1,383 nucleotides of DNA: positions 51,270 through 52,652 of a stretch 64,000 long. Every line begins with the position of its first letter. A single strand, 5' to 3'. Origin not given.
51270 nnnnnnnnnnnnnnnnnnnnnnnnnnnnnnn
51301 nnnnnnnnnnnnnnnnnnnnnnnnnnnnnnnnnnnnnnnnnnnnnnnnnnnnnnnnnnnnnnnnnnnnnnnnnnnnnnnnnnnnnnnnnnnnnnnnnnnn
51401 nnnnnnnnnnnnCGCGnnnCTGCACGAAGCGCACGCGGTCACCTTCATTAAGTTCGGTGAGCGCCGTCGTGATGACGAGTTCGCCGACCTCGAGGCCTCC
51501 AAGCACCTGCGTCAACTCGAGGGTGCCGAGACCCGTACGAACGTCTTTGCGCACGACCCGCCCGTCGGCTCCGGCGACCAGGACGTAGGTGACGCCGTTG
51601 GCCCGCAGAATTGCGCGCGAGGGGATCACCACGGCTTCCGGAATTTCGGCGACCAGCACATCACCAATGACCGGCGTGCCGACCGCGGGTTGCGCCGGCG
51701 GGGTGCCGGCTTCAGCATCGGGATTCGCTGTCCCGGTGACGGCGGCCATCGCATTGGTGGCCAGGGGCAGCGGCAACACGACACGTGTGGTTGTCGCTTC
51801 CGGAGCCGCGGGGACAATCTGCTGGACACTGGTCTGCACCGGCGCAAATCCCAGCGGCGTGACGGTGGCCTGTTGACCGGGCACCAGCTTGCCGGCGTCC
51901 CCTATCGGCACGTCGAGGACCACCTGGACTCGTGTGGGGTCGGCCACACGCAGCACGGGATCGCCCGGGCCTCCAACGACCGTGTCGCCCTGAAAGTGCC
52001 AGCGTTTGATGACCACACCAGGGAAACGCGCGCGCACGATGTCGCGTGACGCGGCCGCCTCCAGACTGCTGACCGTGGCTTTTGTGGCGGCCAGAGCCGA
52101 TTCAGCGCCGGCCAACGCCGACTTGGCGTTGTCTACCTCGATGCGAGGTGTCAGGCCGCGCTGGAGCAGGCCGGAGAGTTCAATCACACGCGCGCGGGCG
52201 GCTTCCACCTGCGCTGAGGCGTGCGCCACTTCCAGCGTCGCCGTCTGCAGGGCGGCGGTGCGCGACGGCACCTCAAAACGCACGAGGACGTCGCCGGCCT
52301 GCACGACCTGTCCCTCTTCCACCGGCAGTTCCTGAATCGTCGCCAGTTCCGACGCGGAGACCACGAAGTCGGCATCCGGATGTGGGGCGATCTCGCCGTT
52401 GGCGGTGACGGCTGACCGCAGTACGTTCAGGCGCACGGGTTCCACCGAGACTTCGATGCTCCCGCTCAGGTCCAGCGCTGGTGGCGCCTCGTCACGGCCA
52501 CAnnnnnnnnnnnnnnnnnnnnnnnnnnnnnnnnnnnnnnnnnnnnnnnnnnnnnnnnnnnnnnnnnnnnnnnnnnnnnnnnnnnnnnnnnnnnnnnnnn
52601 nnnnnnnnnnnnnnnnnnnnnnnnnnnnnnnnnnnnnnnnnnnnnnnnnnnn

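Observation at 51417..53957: Sodium/solute symporter fused in frame to a full membrane-fusion (HlyD-type) adaptor, with no pump partner nearby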

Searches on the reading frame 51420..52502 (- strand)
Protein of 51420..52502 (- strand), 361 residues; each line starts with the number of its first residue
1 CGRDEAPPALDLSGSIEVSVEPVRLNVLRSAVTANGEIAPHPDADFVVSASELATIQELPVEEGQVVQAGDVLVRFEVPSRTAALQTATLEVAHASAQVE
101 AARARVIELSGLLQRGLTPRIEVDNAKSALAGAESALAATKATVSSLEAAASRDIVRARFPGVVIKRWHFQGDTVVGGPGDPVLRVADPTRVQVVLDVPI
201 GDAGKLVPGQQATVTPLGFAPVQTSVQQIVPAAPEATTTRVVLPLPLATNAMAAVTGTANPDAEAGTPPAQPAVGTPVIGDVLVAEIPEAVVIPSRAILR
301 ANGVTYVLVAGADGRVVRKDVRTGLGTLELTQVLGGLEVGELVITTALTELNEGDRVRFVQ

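Call 24: find_homologous_proteins(query=window:51420-52499:-, max_evalue=0.00001)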
Query seq(360 aa) (360 aa): 58 proteins with E <= 0.00001 among 8000 candidates.
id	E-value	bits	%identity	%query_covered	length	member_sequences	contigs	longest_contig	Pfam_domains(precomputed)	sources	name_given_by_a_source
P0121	1.9e-111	391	55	99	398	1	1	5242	PF25989.1,PF25967.1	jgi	jgi:RND family efflux transporter MFP subunit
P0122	4.5e-111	390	55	100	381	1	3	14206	PF25989.1,PF25967.1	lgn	-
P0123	7.9e-106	373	52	99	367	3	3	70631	PF25989.1,PF25967.1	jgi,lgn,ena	-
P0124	6.1e-105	370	54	97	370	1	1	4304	PF25989.1,PF25967.1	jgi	jgi:RND family efflux transporter MFP subunit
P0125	3.1e-103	364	52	99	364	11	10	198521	PF25989.1,PF25967.1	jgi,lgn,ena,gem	-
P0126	1.9e-102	362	54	100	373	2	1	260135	PF25989.1,PF25967.1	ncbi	-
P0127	7.1e-102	360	52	99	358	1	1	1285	PF25876.1,PF25989.1,PF25967.1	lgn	-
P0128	1.6e-100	355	52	100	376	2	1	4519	PF25989.1,PF25967.1,PF25917.1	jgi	-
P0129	2.1e-100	355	55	99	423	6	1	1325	PF25989.1,PF25967.1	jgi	jgi:RND family efflux transporter MFP subunit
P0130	1.5e-95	339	53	100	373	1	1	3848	PF25989.1,PF25967.1,PF25975.1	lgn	-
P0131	7.5e-95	337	51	95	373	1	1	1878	PF25989.1,PF25967.1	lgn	-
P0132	8.2e-95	337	50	100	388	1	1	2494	PF25989.1,PF25967.1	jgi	jgi:RND family efflux transporter MFP subunit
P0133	5.2e-76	275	59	66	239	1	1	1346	PF25989.1,PF25967.1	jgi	jgi:biotin carboxyl carrier protein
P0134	5.2e-61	225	41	98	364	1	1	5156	PF25989.1,PF25967.1,PF25975.1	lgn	-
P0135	4.2e-51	193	39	99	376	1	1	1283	PF25989.1,PF25967.1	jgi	jgi:RND family efflux transporter MFP subunit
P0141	1.2e-44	172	36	94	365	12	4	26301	PF25989.1,PF25967.1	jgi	jgi:RND family efflux transporter MFP subunit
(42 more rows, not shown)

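Call 25: find_encoding_contigs(protein=P0126, flank=8000, max_places=2)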
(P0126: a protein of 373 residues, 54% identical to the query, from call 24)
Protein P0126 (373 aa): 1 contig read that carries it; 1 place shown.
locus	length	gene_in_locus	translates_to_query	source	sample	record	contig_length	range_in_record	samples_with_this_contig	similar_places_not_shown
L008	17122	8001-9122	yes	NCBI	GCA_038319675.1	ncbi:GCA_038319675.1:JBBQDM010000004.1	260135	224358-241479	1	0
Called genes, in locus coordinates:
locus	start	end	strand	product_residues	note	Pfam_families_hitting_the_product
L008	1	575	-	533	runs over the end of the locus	PF26514:DUF8173, PF06271:RDD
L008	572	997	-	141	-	-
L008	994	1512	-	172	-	PF04542:Sigma70_r2, PF08281:Sigma70_r4_2, PF04545:Sigma70_r4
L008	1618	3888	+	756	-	PF05960:DUF885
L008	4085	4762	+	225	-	-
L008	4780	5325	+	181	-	-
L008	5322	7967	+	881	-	PF13426:PAS_9 (weak), PF00512:HisKA, PF02518:HATPase_c, PF00072:Response_reg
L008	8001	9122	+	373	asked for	PF25967:RND-MFP_C, PF25989:YknX_C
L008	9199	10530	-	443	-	PF02518:HATPase_c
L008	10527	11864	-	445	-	PF00072:Response_reg, PF00158:Sigma54_activat, PF14532:Sigma54_activ_2, PF07728:AAA_5 (weak), PF25601:AAA_lid_14, PF02954:HTH_8, PF18024:HTH_50 (faint)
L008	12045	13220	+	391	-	PF00072:Response_reg, PF07228:SpoIIE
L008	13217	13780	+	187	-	PF08123:DOT1 (weak), PF02353:CMAS (weak), PF06325:PrmA, PF01170:UPF0020 (faint), PF13847:Methyltransf_31, PF08241:Methyltransf_11 (weak), PF13649:Methyltransf_25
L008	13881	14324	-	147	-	PF00293:NUDIX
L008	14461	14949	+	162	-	PF00111:Fer2, PF13085:Fer2_3 (weak), PF01799:Fer2_2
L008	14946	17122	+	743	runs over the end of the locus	PF20256:MoCoBD_2, PF02738:MoCoBD_1, PF20256:MoCoBD_2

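Call 26: find_encoding_contigs(protein=P0125, flank=8000, max_places=2)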
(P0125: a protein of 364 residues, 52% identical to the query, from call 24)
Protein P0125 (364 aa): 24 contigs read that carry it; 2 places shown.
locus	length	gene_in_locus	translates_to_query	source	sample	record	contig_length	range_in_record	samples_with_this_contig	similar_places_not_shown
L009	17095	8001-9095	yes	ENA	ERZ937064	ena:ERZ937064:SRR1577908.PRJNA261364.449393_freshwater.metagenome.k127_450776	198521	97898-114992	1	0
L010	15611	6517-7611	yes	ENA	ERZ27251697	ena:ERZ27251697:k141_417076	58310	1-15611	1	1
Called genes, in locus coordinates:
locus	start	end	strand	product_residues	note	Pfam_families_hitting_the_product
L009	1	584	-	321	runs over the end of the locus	PF00582:Usp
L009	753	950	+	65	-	-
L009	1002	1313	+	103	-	-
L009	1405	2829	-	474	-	PF00474:SSF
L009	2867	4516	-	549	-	PF26514:DUF8173, PF06271:RDD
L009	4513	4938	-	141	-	-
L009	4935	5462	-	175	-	PF04542:Sigma70_r2, PF08281:Sigma70_r4_2, PF04545:Sigma70_r4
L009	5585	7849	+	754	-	PF05960:DUF885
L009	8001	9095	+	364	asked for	PF25967:RND-MFP_C (weak), PF25989:YknX_C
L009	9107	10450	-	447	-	PF00989:PAS (weak), PF02518:HATPase_c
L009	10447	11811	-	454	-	PF00072:Response_reg, PF00158:Sigma54_activat, PF14532:Sigma54_activ_2, PF07724:AAA_2 (weak), PF07728:AAA_5 (weak), PF25601:AAA_lid_14, PF02954:HTH_8, PF18024:HTH_50 (weak)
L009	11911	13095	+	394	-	PF00072:Response_reg, PF07228:SpoIIE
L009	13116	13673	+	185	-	PF08123:DOT1 (weak), PF01170:UPF0020 (faint), PF02353:CMAS (weak), PF06325:PrmA, PF13847:Methyltransf_31, PF08241:Methyltransf_11 (weak), PF13649:Methyltransf_25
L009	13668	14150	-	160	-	PF00293:NUDIX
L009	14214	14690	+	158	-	PF00111:Fer2, PF13085:Fer2_3 (weak), PF01799:Fer2_2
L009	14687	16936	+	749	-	PF20256:MoCoBD_2, PF02738:MoCoBD_1, PF20256:MoCoBD_2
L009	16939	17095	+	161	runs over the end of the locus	PF13442:Cytochrome_CBB3 (faint)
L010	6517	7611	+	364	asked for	PF25967:RND-MFP_C (weak), PF25989:YknX_C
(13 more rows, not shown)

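Call 27: find_encoding_contigs(protein=P0141, flank=8000, max_places=2)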
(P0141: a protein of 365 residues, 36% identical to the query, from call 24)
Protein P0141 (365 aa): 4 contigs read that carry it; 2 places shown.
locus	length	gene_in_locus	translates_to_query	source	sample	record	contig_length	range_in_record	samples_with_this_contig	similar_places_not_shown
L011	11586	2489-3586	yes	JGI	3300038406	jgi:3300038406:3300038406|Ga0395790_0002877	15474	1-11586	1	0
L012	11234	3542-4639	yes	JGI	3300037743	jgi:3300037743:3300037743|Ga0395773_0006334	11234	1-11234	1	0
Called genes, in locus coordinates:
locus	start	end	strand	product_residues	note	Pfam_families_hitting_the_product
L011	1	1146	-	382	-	?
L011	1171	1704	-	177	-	PF11138:DUF2911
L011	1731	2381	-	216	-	PF01842:ACT, PF13291:ACT_4 (faint), PF22629:ACT_AHAS_ss (weak), PF18462:DUF5612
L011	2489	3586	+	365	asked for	PF25967:RND-MFP_C, PF25989:YknX_C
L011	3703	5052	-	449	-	PF00989:PAS (weak), PF02518:HATPase_c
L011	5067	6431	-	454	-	PF00072:Response_reg, PF00158:Sigma54_activat, PF14532:Sigma54_activ_2, PF25601:AAA_lid_14, PF02954:HTH_8, PF18024:HTH_50 (weak)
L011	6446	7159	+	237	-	PF06325:PrmA (weak), PF13847:Methyltransf_31, PF13649:Methyltransf_25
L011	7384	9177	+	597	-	-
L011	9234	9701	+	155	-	PF00293:NUDIX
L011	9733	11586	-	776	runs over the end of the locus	PF04945:YHS (weak), PF19335:HMBD, PF12710:HAD (faint), PF00122:E1-E2_ATPase, PF00702:Hydrolase, PF08282:Hydrolase_3 (faint)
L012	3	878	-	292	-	?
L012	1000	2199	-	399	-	PF12006:DUF3500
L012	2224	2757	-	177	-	PF11138:DUF2911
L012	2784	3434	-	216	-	PF01842:ACT, PF13291:ACT_4 (faint), PF22629:ACT_AHAS_ss (weak), PF18462:DUF5612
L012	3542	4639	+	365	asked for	PF25967:RND-MFP_C, PF25989:YknX_C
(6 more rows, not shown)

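Call 35: search_solved_structures(query=window:51420-52502:-, max_evalue=0.001)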
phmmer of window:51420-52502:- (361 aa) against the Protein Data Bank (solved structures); distinct sequences matched with E-value up to 0.001: 5.
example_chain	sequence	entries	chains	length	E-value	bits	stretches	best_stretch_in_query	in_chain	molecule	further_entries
6vej_P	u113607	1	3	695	1.9e-15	60.8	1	15-357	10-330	Probable Resistance-Nodulation-Cell Division (RND) efflux membrane fusion protein,Probable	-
9j3d_D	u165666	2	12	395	1e-08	38.7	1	50-357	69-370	RND efflux system, MexC-like protein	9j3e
4dk0_A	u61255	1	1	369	4.8e-07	33.2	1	23-347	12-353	Putative MacA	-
20yy_D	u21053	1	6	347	9.5e-07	32.3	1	41-359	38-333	Multidrug efflux RND transporter periplasmic adaptor subunit MexJ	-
4dk1_A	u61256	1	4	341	9.6e-07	32.2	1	23-347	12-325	Putative MacA, Multidrug resistance protein mexA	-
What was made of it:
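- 51420..52499 (-): Periplasmic adaptor (MFP) domain, aa 487-846. It comprises a disordered tether (487-500), lipoyl halves, an alpha-hairpin, a beta-barrel and a membrane-proximal domain. Sequence search finds TriAB 6vej, a MexC-like protein, MacA and MexJ (call 35).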

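Call 47: find_related_loci(query=A2, collection=genome_contigs, flank=10000)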
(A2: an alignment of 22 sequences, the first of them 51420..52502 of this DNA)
Query A2 (361 aa) in genome_contigs; peptide patterns used: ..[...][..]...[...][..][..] (x = any residue, [..] = any of these).
217 stretches matched a pattern; 160 encode a relative of the query (tblastn E <= 1e-3); the best 80 are kept; 80 distinct loci.
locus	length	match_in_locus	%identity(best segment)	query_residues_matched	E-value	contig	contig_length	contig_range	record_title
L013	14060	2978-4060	89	1-361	0e+0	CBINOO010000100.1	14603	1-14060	MAG TPA_asm: uncultured Acidimicrobiia bacterium isolate SRR16817029_binner12_Refined_12 genome assembly, contig: ERZ273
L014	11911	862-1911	53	1-359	2e-110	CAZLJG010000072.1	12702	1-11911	MAG TPA_asm: uncultured Solibacteraceae bacterium isolate SRP302895_co1_15 genome assembly, contig: NODE_9678_length_127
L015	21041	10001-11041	53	1-361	1e-109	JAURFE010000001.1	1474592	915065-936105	MAG: Vicinamibacterales bacterium isolate SFB_3D_100_78 NODE_1_length_1474592_cov_10.513269, whole genome shotgun sequen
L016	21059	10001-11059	52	1-359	2e-112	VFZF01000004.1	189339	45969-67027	MAG: Acidimicrobiia bacterium isolate K_DeepCast_65m_m1_223 K_DeepCast_65m_m1_223_Ga0194128_10000043, whole genome shotg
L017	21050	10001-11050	54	1-361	5e-104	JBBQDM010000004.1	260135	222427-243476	MAG: Vicinamibacterales bacterium isolate Co_metawrap_1169 Cmw_1169_k141_24544347_length_260135_cov_15.5471, whole genom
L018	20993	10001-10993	38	1-354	3e-67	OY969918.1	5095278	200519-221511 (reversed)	MAG: uncultured Acidobacteriota bacterium isolate MFD04967.bin.c.4 genome assembly, chromosome: 1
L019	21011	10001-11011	39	1-359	5e-61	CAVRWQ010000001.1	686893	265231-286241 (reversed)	MAG: uncultured Acidobacteriota bacterium isolate MFD06229.bin.2.89 genome assembly, contig: contig_1595, whole genome s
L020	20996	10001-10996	38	1-354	1e-57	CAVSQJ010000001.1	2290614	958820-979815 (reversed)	MAG: uncultured Acidobacteriota bacterium isolate MFD05841.bin.2.230 genome assembly, contig: contig_12692, whole genome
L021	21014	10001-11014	37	1-358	6e-57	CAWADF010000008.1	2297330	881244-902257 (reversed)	MAG: uncultured Acidobacteriota bacterium isolate MFD00822.bin.2.143 genome assembly, contig: contig_77057, whole genome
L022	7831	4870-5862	40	10-344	2e-56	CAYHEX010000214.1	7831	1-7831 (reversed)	MAG TPA_asm: uncultured Solibacteraceae bacterium isolate ERP119702_co1_137 genome assembly, contig: NODE_13113_length_7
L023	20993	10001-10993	35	1-354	2e-54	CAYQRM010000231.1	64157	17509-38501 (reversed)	MAG TPA_asm: uncultured Solibacteraceae bacterium isolate binchicken_co279_39 genome assembly, contig: k141_432788, whol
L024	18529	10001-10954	39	16-354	2e-53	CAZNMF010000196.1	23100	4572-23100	MAG TPA_asm: uncultured Solibacteraceae bacterium isolate binchicken_co84_192 genome assembly, contig: k141_415036, whol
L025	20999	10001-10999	38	1-354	1e-52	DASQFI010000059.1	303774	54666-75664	MAG TPA_asm: Vicinamibacterales bacterium isolate SMAG_U11776 k141_639998, whole genome shotgun sequence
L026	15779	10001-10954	39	16-354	2e-52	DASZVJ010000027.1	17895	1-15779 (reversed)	MAG TPA_asm: Vicinamibacterales bacterium isolate SMAG_U6128 k141_669563, whole genome shotgun sequence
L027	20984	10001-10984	36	1-344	2e-51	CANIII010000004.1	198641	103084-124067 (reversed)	MAG: Acidobacteria bacterium isolate RE-9nov16-25 genome assembly, contig: RE-9nov16-C46, whole genome shotgun sequence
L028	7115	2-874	36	44-354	2e-51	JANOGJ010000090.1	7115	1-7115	MAG: Acidobacteriota bacterium isolate SOY_64_metabat_223_sub SOY_64_k141_952429, whole genome shotgun sequence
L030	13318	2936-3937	35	1-354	2e-50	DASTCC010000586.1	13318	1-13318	MAG TPA_asm: Vicinamibacterales bacterium isolate SMAG_U782 k141_831547, whole genome shotgun sequence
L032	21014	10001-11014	36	1-359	2e-49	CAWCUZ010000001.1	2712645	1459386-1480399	MAG: uncultured Acidobacteriota bacterium isolate MFD04944.bin.2.142 genome assembly, contig: contig_17517, whole genome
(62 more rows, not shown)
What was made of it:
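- Tried and rejected: The genome scan pattern (GD[VIL][LV]VRF...) under-samples the fused clade, whose consensus is GDxIARF (call 47).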

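Call 52: search_protein_families(library=pfam, proteins=[L032:11107-12423:+, L018:11023-11667:+, L018:11993-13204:+, L025:11582-13315:+, L027:11418-13523:-, L019:9128-9916:+, L020:10950-11669:+, L032:8494-9879:+, L018:8797-9870:-, L024:12162-14090:+], max_evalue=0.001)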
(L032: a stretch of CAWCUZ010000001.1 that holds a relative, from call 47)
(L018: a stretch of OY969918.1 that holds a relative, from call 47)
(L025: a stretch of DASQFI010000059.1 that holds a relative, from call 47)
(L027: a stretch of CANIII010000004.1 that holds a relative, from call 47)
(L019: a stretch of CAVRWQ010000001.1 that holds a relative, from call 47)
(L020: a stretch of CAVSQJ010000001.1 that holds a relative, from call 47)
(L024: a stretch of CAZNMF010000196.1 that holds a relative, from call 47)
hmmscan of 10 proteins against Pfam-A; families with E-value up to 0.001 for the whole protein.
L032:11107-12423:+ (438 aa): 2 families
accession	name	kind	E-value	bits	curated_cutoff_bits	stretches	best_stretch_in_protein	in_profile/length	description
PF07690.21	MFS_1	-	1.1e-19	71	33.4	1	51-379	33-336/347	Major Facilitator Superfamily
PF00083.30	Sugar_tr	-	5.7e-16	58.9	22.3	1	53-215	46-202/452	Sugar (and other) transporter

L018:11023-11667:+ (214 aa): 0 families

L018:11993-13204:+ (403 aa): 0 families

L025:11582-13315:+ (577 aa): 1 family
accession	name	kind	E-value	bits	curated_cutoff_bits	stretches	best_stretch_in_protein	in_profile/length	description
PF00474.23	SSF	-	4.9e-41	141.4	22.8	1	136-535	1-406/406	Sodium:solute symporter family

L027:11418-13523:- (701 aa): 0 families

L019:9128-9916:+ (262 aa): 1 family
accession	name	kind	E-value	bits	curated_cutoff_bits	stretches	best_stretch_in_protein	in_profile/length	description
PF07963.17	N_methyl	-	2.6e-09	36.7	21.2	1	95-119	2-26/27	Prokaryotic N-terminal methylation motif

L020:10950-11669:+ (239 aa): 0 families

L032:8494-9879:+ (461 aa): 1 family
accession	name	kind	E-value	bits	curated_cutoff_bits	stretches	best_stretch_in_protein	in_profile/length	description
PF01103.29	Omp85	-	1.1e-05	25.5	24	1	276-408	131-262/325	Omp85 superfamily domain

L018:8797-9870:- (357 aa): 3 families
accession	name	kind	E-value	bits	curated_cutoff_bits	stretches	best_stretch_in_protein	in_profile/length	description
PF08240.17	ADH_N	-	2.6e-22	79.5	23.5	1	25-135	1-104/104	Alcohol dehydrogenase GroES-like domain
PF00107.32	ADH_zinc_N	-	5.2e-17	62.5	31.8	1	183-317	1-128/129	Zinc-binding dehydrogenase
PF01262.27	AlaDh_PNT_C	-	0.0004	20.3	23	1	169-236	25-91/214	Alanine dehydrogenase/PNT, C-terminal domain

L024:12162-14090:+ (642 aa): 0 families

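Call 56: search_protein_families(library=pfam, alignment_id=A3, max_evalue=0.00001)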
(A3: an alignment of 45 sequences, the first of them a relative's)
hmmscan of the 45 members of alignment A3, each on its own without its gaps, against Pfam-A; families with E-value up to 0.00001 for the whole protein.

A. member 1, L033:11029-14043:+ (1004 aa): 2 families
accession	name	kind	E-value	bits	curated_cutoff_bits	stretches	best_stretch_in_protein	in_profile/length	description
PF00873.25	ACR_tran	-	1.2e-236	788.5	28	1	15-998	13-1018/1021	AcrB/AcrD/AcrF family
PF02355.23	SecD_SecF_C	-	1.1e-10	41.7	20.5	1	840-998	28-184/189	Protein export membrane protein SecD/SecF, C-terminal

B. families by the number of members that match (of 45 scanned): 4 families
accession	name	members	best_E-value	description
PF02321.23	OEP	24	1.9e-43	Outer membrane efflux protein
PF00873.25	ACR_tran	21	3.9e-243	AcrB/AcrD/AcrF family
PF02355.23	SecD_SecF_C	19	8.7e-15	Protein export membrane protein SecD/SecF, C-terminal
PF03176.21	MMPL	16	3.6e-13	MMPL family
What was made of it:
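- On Tripartite efflux system (adaptor plus RND/ABC/MFS pump plus outer-membrane factor): In contrast, 21 of 21 more distant relatives are followed by ACR_tran (call 56).
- Closest known: RND-type periplasmic adaptor lipoproteins. Same: The nearest non-orphan relatives sit in OEP-adaptor-AcrB operons in the same phylum (call 56).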
